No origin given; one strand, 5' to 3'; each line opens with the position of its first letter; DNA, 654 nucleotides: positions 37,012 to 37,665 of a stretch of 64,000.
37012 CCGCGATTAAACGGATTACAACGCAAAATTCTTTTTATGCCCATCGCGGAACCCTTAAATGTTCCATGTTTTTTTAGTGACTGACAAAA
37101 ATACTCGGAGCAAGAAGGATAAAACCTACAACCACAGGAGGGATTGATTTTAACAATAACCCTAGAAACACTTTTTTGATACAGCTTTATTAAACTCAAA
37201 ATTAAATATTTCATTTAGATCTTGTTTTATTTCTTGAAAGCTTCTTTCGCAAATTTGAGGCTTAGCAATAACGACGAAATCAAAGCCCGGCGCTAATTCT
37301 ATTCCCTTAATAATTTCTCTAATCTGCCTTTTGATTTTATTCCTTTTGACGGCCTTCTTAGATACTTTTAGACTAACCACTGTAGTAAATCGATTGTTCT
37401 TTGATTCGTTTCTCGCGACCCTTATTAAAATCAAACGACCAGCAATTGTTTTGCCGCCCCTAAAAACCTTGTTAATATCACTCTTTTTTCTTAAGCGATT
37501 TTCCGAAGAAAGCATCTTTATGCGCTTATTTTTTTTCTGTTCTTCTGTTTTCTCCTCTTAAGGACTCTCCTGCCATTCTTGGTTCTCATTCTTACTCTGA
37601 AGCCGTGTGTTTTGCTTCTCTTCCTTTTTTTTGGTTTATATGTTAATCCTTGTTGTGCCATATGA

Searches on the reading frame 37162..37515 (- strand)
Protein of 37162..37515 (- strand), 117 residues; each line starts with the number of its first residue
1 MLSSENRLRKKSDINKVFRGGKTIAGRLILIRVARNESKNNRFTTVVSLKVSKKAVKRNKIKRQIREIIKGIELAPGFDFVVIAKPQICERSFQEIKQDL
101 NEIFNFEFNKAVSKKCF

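Call 111: search_protein_families(library=pfam, proteins=[window:37162-37515:-], max_evalue=0.001)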
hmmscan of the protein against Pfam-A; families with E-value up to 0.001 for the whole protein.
window:37162-37515:- (117 aa): 1 family
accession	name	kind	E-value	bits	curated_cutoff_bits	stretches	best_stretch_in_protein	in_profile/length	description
PF00825.24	Ribonuclease_P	-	7.4e-25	87.6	22.3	1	3-104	2-105/109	Ribonuclease P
